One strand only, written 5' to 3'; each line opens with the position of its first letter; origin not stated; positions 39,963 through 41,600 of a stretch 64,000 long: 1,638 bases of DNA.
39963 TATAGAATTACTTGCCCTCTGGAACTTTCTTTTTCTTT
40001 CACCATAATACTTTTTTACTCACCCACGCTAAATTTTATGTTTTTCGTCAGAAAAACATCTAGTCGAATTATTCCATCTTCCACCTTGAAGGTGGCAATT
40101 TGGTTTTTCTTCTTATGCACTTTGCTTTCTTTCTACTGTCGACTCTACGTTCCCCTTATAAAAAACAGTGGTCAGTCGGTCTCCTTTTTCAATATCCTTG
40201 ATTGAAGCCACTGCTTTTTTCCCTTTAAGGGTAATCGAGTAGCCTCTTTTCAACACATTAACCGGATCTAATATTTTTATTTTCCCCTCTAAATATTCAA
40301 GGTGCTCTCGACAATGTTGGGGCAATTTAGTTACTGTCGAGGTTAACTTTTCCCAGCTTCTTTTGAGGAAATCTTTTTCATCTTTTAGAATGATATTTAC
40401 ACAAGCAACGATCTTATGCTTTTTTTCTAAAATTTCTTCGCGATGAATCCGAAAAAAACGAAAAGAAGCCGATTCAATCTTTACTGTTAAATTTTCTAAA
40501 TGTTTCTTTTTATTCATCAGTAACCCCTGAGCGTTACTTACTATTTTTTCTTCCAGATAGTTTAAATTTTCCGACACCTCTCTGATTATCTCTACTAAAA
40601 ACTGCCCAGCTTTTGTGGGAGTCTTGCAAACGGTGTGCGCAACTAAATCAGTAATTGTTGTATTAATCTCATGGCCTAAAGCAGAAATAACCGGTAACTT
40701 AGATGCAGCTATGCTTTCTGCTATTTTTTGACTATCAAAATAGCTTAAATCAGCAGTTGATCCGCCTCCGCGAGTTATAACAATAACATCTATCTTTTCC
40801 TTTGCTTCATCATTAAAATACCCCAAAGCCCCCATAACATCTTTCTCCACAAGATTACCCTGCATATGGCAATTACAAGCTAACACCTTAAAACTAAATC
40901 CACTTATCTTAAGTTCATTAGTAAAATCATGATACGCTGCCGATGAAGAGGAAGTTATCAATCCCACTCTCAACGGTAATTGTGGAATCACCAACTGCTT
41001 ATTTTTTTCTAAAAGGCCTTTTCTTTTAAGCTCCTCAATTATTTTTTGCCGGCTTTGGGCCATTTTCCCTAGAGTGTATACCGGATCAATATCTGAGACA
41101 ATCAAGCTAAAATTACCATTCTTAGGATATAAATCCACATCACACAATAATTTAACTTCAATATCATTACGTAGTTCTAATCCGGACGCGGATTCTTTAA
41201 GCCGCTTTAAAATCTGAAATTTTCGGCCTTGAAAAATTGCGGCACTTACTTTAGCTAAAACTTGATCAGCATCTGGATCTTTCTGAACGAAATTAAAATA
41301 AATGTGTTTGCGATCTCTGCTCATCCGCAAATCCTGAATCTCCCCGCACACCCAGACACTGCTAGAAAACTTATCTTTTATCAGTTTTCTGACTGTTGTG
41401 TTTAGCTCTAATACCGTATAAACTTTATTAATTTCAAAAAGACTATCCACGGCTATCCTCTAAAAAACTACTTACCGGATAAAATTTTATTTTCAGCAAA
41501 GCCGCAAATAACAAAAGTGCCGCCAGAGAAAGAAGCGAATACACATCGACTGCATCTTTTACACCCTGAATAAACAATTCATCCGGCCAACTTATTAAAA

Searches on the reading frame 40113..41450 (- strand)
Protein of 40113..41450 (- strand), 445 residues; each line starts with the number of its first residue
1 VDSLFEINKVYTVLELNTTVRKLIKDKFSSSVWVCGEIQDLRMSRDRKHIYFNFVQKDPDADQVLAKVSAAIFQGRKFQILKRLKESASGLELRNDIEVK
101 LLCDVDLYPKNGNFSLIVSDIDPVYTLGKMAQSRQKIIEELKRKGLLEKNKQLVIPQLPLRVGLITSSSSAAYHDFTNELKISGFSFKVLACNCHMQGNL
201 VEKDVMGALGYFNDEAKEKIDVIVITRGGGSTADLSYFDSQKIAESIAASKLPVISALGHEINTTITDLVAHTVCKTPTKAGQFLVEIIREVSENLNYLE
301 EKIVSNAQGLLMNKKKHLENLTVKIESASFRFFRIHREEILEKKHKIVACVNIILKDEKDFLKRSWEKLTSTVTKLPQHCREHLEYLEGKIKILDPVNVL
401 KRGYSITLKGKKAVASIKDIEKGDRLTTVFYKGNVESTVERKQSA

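Call 7: search_protein_families(library=pfam, proteins=[window:40113-41450:-])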
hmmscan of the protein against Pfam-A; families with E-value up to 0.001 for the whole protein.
window:40113-41450:- (445 aa): 2 families
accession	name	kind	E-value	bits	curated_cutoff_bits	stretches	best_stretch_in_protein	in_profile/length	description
PF02601.20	Exonuc_VII_L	-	5.3e-67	227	35.9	1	146-437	1-314/315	Exonuclease VII, large subunit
PF13742.12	tRNA_anti_2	-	8.9e-17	61.5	27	1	11-122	1-95/95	OB-fold nucleic acid binding domain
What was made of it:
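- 40113..41450 (-): xseA (exonuclease VII large subunit), the upstream flank of the insertion. Pfam PF02601 and PF13742 (call 7).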

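Call 40: list_cluster_members(proteins=[P0001, window:40113-41450:-, window:37378-38685:-, window:34762-36894:-])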
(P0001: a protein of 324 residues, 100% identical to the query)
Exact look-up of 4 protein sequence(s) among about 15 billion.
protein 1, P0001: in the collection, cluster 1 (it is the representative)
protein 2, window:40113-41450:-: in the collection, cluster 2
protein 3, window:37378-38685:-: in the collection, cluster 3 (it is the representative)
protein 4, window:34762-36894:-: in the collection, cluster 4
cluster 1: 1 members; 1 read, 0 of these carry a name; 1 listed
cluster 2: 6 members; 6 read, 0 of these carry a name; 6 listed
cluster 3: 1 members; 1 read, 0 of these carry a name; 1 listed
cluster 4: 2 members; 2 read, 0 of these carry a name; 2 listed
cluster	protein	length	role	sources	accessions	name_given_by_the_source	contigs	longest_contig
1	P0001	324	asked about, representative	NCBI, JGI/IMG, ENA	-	-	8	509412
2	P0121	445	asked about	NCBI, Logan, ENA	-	-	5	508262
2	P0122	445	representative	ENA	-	-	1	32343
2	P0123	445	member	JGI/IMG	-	-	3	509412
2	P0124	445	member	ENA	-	-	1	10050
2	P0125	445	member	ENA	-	-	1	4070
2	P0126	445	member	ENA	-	-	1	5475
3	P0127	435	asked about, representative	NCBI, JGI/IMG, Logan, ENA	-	-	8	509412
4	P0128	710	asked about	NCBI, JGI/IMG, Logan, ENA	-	-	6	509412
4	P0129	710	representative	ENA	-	-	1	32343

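Call 47: find_homologous_proteins(query=window:40113-41450:-, max_evalue=1e-40)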
Query window:40113-41450:- (445 aa): 888 proteins with E <= 1e-40 among 8000 candidates; the best 120 are listed.
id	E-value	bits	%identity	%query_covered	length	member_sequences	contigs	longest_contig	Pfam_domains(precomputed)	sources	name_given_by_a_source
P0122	5.0e-287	969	100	100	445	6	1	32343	PF02601.21,PF13742.13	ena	-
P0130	9.8e-180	616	62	100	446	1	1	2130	PF02601.21,PF13742.13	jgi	-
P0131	4.4e-179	614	62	100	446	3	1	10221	PF02601.21,PF13742.13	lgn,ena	-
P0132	1.4e-176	606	60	99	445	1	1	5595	PF02601.21,PF13742.13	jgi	-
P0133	2.8e-175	601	59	100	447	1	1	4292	PF02601.21,PF13742.13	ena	-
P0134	6.1e-175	600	61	100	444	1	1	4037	PF02601.21,PF13742.13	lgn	-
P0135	2.3e-172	592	60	99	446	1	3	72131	PF02601.21,PF13742.13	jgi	-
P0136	5.2e-168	578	59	99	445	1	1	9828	PF02601.21,PF13742.13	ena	-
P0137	5.7e-166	571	59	100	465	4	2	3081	PF02601.21,PF13742.13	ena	-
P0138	8.8e-166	570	59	98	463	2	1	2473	PF02601.21,PF13742.13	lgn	-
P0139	1.2e-164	566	59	99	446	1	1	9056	PF02601.21,PF13742.13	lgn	-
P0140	2.1e-164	566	58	98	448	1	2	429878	PF02601.21,PF13742.13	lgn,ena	-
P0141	1.2e-163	563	58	99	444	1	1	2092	PF02601.21,PF13742.13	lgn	-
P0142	5.6e-163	561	57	99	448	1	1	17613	PF02601.21,PF13742.13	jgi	jgi:exodeoxyribonuclease VII large subunit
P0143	9.9e-163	560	58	98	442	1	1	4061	PF02601.21,PF13742.13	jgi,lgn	-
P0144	2.5e-162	559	58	99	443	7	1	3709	PF02601.21,PF13742.13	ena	-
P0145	9.7e-162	557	60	99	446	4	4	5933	PF02601.21,PF13742.13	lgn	-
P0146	1.1e-161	557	58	99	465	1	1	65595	PF02601.21,PF13742.13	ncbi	ncbi:MAG: exodeoxyribonuclease VII large subunit [Candidatus Omnitrophota bacterium]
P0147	2.8e-161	555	56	100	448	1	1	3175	PF02601.21,PF13742.13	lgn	-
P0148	4.0e-161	555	57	98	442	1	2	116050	PF02601.21,PF13742.13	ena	-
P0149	5.2e-161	554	54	99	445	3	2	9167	PF02601.21,PF13742.13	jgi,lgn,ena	-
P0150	9.8e-161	554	57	100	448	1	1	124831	PF02601.21,PF13742.13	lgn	-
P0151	1.6e-160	553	57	100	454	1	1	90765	PF02601.21,PF13742.13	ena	-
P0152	2.3e-160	552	56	100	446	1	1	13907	PF02601.21,PF13742.13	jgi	-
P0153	4.0e-160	552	57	100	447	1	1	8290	PF02601.21,PF13742.13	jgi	jgi:exodeoxyribonuclease VII large subunit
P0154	6.7e-160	551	58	98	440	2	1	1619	PF02601.21,PF13742.13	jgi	-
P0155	1.1e-159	550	59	97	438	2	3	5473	PF02601.21,PF13742.13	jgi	-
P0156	2.4e-159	549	58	99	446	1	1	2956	PF02601.21,PF13742.13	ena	-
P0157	2.7e-159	549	58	98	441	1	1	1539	PF02601.21,PF13742.13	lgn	-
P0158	1.0e-158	547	56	100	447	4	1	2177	PF02601.21,PF13742.13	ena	-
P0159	3.9e-158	545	56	99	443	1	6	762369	PF02601.21,PF13742.13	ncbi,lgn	-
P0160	1.3e-157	543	56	98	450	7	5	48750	PF02601.21,PF13742.13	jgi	-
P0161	4.5e-157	542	57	98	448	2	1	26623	PF02601.21,PF13742.13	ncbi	-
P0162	4.8e-157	541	54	100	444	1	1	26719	PF02601.21,PF13742.13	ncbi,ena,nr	ncbi:MAG: exodeoxyribonuclease VII large subunit [Omnitrophica bacterium]|nr:exodeoxyribonuclease VI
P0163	7.7e-157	541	57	99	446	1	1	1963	PF02601.21,PF13742.13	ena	-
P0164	7.7e-157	541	58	98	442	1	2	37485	PF02601.21,PF13742.13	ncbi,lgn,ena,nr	ncbi:MAG: exodeoxyribonuclease VII large subunit [Candidatus Omnitrophica bacterium]|nr:exodeoxyribo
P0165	1.1e-155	537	57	98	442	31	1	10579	PF02601.21,PF13742.13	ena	-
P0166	1.7e-155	536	54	100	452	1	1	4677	PF02601.21,PF13742.13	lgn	-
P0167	2.3e-155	536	56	98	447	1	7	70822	PF02601.21,PF13742.13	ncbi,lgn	-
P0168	1.2e-154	534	55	99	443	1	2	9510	PF02601.21,PF13742.13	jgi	jgi:exodeoxyribonuclease VII large subunit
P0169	1.7e-153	530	56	99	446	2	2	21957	PF02601.21,PF13742.13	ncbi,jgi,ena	-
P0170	1.8e-153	530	53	98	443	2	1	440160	PF02601.21,PF13742.13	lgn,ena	-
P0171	2.5e-153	529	56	98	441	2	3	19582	PF02601.21,PF13742.13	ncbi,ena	-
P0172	3.1e-153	529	55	100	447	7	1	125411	PF02601.21,PF13742.13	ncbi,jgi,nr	ncbi:MAG: exodeoxyribonuclease VII large subunit [Candidatus Omnitrophica bacterium]|nr:exodeoxyribo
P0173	4.2e-153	528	56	100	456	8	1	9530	PF02601.21,PF13742.13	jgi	jgi:exodeoxyribonuclease VII large subunit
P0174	4.9e-153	528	55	100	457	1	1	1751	PF02601.21,PF13742.13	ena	-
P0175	8.4e-153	527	58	97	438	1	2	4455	PF02601.21,PF13742.13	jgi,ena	-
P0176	9.7e-153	527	54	98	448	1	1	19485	PF02601.21,PF13742.13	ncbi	-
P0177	1.9e-152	526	56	100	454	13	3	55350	PF02601.21,PF13742.13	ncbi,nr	ncbi:MAG: exodeoxyribonuclease VII large subunit [Candidatus Omnitrophica bacterium]|nr:exodeoxyribo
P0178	2.6e-152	526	55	100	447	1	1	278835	PF02601.21,PF13742.13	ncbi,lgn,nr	ncbi:MAG: exodeoxyribonuclease VII large subunit [Candidatus Omnitrophica bacterium]|nr:exodeoxyribo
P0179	3.4e-152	525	54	98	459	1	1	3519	PF02601.21,PF13742.13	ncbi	ncbi:MAG: exodeoxyribonuclease VII large subunit [Candidatus Omnitrophota bacterium]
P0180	4.9e-152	525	53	100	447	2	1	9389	PF02601.21,PF13742.13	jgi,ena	-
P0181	5.1e-152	525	56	98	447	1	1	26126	PF02601.21,PF13742.13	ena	-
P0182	6.3e-152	525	55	100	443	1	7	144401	PF02601.21,PF13742.13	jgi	-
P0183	1.0e-151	524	55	100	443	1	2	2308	PF02601.21,PF13742.13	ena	-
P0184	1.5e-151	523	54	100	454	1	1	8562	PF02601.21,PF13742.13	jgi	jgi:exodeoxyribonuclease VII large subunit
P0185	2.4e-151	523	55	100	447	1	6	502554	PF02601.21,PF13742.13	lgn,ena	-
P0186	3.5e-151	522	54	99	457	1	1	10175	PF02601.21,PF13742.13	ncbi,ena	-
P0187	1.1e-150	520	55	100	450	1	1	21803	PF02601.21,PF13742.13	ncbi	-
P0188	1.5e-150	520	54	100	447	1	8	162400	PF02601.21,PF13742.13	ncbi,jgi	-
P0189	8.8e-150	518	55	98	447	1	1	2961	PF02601.21,PF13742.13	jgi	-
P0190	1.1e-149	517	53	98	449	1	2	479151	PF02601.21,PF13742.13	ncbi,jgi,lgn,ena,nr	ncbi:MAG: exodeoxyribonuclease VII large subunit [Candidatus Omnitrophica bacterium]|jgi:exodeoxyrib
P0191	5.3e-149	515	53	100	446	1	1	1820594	PF02601.21,PF13742.13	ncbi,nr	ncbi:MAG: exodeoxyribonuclease VII large subunit [Candidatus Omnitrophota bacterium]|nr:MAG: exodeox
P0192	6.7e-149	515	55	100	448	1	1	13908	PF02601.21,PF13742.13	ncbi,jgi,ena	-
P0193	9.6e-149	514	54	100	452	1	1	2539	PF02601.21,PF13742.13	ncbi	-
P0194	1.1e-148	514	55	97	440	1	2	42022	PF02601.21,PF13742.13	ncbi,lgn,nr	ncbi:MAG: exodeoxyribonuclease VII large subunit [Candidatus Omnitrophica bacterium]|nr:exodeoxyribo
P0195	3.3e-148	512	55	97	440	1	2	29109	PF02601.21,PF13742.13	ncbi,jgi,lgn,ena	ncbi:MAG: exodeoxyribonuclease VII large subunit [Candidatus Omnitrophota bacterium]|jgi:exodeoxyrib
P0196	1.4e-147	510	52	99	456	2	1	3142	PF02601.21,PF13742.13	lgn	-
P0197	5.6e-147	508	53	100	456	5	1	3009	PF02601.21,PF13742.13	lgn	-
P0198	2.7e-146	506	54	99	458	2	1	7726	PF02601.21,PF13742.13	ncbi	-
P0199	4.6e-146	505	53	100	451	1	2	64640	PF02601.21,PF13742.13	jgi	-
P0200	1.0e-145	504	54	99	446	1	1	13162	PF02601.21,PF13742.13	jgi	-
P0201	1.3e-145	504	54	99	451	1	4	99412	PF02601.21,PF13742.13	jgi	jgi:exodeoxyribonuclease VII large subunit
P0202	1.7e-145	503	54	100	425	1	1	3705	PF02601.21,PF13742.13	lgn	-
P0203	3.0e-145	503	54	99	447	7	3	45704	PF02601.21,PF13742.13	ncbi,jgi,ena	-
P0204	3.1e-145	503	53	100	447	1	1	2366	PF02601.21,PF13742.13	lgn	-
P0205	3.9e-145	502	53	100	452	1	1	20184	PF02601.21,PF13742.13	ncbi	-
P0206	1.7e-144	500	53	99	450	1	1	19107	PF02601.21,PF13742.13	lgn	-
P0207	5.0e-144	499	55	99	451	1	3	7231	PF02601.21,PF13742.13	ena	-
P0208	5.2e-144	498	52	99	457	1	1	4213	PF02601.21,PF13742.13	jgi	jgi:exodeoxyribonuclease VII large subunit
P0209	6.6e-144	498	54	97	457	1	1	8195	PF02601.21,PF13742.13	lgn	-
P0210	7.2e-144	498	52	98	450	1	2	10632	PF02601.21,PF13742.13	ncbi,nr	ncbi:MAG: exodeoxyribonuclease VII large subunit [Candidatus Omnitrophica bacterium]|nr:exodeoxyribo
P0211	8.4e-144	498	52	99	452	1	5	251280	PF02601.21,PF13742.13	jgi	-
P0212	1.3e-143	497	52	99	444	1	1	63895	PF02601.21,PF13742.13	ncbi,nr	ncbi:MAG: exodeoxyribonuclease VII large subunit [Candidatus Omnitrophica bacterium]|nr:exodeoxyribo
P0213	1.3e-143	497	55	100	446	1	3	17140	PF02601.21,PF13742.13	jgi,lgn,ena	-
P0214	2.0e-143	497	53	99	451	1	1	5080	PF02601.21,PF13742.13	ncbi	ncbi:MAG: exodeoxyribonuclease VII large subunit [Candidatus Aenigmatarchaeota archaeon]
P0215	1.2e-142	494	53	100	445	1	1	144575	PF02601.21,PF13742.13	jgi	jgi:exodeoxyribonuclease VII large subunit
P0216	3.0e-142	493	54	99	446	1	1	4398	PF02601.21,PF13742.13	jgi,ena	-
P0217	1.2e-141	491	54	99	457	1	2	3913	PF02601.21,PF13742.13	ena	-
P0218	2.6e-141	490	53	100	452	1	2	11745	PF02601.21,PF13742.13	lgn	-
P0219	7.9e-141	488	54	97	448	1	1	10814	PF02601.21,PF13742.13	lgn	-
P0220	3.3e-140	486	53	99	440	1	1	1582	PF02601.21,PF13742.13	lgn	-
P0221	5.1e-140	485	53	97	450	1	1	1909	PF02601.21,PF13742.13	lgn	-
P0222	6.0e-140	485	53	98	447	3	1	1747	PF02601.21,PF13742.13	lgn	-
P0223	1.1e-139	484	51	99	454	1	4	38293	PF02601.21,PF13742.13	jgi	jgi:exodeoxyribonuclease VII large subunit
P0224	1.3e-139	484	52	99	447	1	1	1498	PF02601.21,PF13742.13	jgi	jgi:exodeoxyribonuclease VII large subunit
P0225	1.3e-138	481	53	97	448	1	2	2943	PF02601.21,PF13742.13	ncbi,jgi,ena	-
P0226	3.2e-138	479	52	98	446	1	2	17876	PF02601.21,PF13742.13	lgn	-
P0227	3.3e-138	479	54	98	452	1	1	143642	PF02601.21,PF13742.13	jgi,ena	-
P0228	3.7e-138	479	54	98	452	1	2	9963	PF02601.21,PF13742.13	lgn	-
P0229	4.1e-138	479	54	98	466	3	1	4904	PF02601.21,PF13742.13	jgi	jgi:exodeoxyribonuclease VII large subunit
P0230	1.6e-137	477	52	97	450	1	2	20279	PF02601.21,PF13742.13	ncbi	-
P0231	2.2e-137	477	54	99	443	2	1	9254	PF02601.21,PF13742.13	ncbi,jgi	ncbi:MAG: exodeoxyribonuclease VII large subunit [Candidatus Omnitrophota bacterium]|jgi:exodeoxyrib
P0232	4.7e-137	476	53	100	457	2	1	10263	PF02601.21,PF13742.13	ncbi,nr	ncbi:MAG: exodeoxyribonuclease VII large subunit [Candidatus Omnitrophica bacterium]|nr:exodeoxyribo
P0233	4.9e-137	476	50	99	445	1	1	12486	PF02601.21,PF13742.13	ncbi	-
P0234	8.9e-137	475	53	98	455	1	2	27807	PF02601.21,PF13742.13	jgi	jgi:exodeoxyribonuclease VII large subunit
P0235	1.1e-136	474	49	100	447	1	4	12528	PF02601.21,PF13742.13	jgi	jgi:exodeoxyribonuclease VII large subunit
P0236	1.2e-136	474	52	99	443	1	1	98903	PF02601.21,PF13742.13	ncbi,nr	ncbi:MAG: exodeoxyribonuclease VII large subunit [Candidatus Omnitrophota bacterium]|nr:exodeoxyribo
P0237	1.2e-136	474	55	98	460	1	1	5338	PF02601.21,PF13742.13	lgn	-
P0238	4.9e-136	472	54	98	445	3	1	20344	PF02601.21,PF13742.13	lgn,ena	-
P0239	5.9e-136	472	53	100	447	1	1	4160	PF02601.21,PF13742.13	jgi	jgi:exodeoxyribonuclease VII large subunit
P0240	6.0e-136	472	53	98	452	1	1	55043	PF02601.21,PF13742.13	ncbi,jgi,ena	ncbi:MAG: exodeoxyribonuclease VII large subunit [Candidatus Omnitrophota bacterium]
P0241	8.2e-136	471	51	100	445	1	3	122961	PF02601.21,PF13742.13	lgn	-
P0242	1.6e-135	471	51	98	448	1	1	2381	PF02601.21,PF13742.13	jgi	jgi:exodeoxyribonuclease VII large subunit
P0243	1.9e-135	470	51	97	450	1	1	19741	PF02601.21,PF13742.13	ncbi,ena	-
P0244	2.1e-135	470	52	98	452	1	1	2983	PF02601.21,PF13742.13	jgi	jgi:exodeoxyribonuclease VII large subunit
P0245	3.6e-135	469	51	99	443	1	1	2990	PF02601.21,PF13742.13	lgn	-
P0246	4.7e-135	469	48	98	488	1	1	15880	PF02601.21,PF13742.13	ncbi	-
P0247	5.6e-135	469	52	98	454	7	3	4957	PF02601.21,PF13742.13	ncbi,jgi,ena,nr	ncbi:MAG: exodeoxyribonuclease VII large subunit [Candidatus Omnitrophica bacterium]|jgi:exodeoxyrib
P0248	7.2e-135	468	52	99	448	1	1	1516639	PF02601.21,PF13742.13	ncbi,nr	ncbi:MAG: exodeoxyribonuclease VII large subunit [Candidatus Omnitrophota bacterium]|nr:MAG: exodeox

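Call 48: find_encoding_contigs(protein=P0131, flank=2500, max_places=3)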
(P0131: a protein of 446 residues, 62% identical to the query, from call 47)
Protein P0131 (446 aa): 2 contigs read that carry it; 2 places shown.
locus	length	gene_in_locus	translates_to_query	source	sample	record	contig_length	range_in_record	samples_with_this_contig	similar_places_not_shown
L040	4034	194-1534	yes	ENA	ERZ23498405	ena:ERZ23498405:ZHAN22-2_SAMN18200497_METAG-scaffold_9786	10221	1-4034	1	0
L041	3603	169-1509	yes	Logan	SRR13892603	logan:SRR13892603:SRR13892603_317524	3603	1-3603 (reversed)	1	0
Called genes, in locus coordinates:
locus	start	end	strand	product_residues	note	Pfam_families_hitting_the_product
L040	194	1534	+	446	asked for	PF13742:tRNA_anti_2, PF02601:Exonuc_VII_L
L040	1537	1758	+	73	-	PF02609:Exonuc_VII_S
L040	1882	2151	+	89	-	PF00312:Ribosomal_S15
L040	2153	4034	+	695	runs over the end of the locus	PF01138:RNase_PH, PF03725:RNase_PH_C, PF03726:PNPase, PF01138:RNase_PH, PF00013:KH_1, PF00575:S1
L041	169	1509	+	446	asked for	PF13742:tRNA_anti_2, PF02601:Exonuc_VII_L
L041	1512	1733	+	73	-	PF02609:Exonuc_VII_S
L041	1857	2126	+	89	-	PF00312:Ribosomal_S15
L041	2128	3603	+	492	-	?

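Call 49: find_encoding_contigs(protein=P0135, flank=2500, max_places=3)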
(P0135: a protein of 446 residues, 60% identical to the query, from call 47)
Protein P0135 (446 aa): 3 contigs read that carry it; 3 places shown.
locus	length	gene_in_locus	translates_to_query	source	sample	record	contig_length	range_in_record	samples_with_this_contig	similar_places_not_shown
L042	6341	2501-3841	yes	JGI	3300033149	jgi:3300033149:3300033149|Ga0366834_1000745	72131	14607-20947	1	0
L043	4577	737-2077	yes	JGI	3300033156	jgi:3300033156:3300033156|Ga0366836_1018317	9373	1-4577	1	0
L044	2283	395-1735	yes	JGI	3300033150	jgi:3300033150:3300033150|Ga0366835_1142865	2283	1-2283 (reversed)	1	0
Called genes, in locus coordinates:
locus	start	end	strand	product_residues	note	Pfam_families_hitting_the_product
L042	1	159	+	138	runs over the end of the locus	PF19588:SxtJ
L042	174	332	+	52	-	PF19451:DUF5989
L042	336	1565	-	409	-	PF00657:Lipase_GDSL (faint), PF13472:Lipase_GDSL_2 (weak), PF16822:ALGX (weak)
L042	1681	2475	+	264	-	PF00535:Glycos_transf_2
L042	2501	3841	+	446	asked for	PF13742:tRNA_anti_2, PF02601:Exonuc_VII_L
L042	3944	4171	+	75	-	PF02609:Exonuc_VII_S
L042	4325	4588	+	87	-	PF00312:Ribosomal_S15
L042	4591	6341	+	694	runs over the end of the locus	PF01138:RNase_PH, PF03725:RNase_PH_C, PF03726:PNPase, PF01138:RNase_PH, PF00013:KH_1, PF00575:S1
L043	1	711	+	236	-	?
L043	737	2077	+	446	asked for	PF13742:tRNA_anti_2, PF02601:Exonuc_VII_L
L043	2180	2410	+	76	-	PF02609:Exonuc_VII_S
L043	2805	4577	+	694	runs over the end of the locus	PF01138:RNase_PH, PF03725:RNase_PH_C, PF03726:PNPase, PF01138:RNase_PH, PF00013:KH_1, PF00575:S1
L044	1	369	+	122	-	?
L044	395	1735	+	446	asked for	PF13742:tRNA_anti_2, PF02601:Exonuc_VII_L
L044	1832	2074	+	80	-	PF02609:Exonuc_VII_S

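Call 52: find_encoding_contigs(protein=window:40113-41450:-, flank=2000, max_places=10)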
Protein window:40113-41450:- (445 aa): 6 contigs read that carry it; 3 places shown.
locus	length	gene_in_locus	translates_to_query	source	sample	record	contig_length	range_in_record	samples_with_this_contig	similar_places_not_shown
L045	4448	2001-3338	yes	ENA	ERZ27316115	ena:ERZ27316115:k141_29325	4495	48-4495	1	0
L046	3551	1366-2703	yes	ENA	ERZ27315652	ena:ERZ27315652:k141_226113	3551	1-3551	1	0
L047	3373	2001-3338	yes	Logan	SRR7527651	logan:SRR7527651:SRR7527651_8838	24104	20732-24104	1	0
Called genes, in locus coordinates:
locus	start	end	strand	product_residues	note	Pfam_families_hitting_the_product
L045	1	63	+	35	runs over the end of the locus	?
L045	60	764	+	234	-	PF00535:Glycos_transf_2, PF10111:Glyco_tranf_2_2 (weak)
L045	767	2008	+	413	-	PF09594:GT87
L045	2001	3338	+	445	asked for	PF13742:tRNA_anti_2, PF02601:Exonuc_VII_L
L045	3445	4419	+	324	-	PF13310:Virulence_RhuM, PF02661:Fic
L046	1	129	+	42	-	?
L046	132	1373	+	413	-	PF09594:GT87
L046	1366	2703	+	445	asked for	PF13742:tRNA_anti_2, PF02601:Exonuc_VII_L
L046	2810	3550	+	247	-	?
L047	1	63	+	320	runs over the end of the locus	PF01075:Glyco_transf_9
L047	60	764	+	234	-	PF00535:Glycos_transf_2, PF10111:Glyco_tranf_2_2 (weak)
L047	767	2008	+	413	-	PF09594:GT87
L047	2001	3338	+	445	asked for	PF13742:tRNA_anti_2, PF02601:Exonuc_VII_L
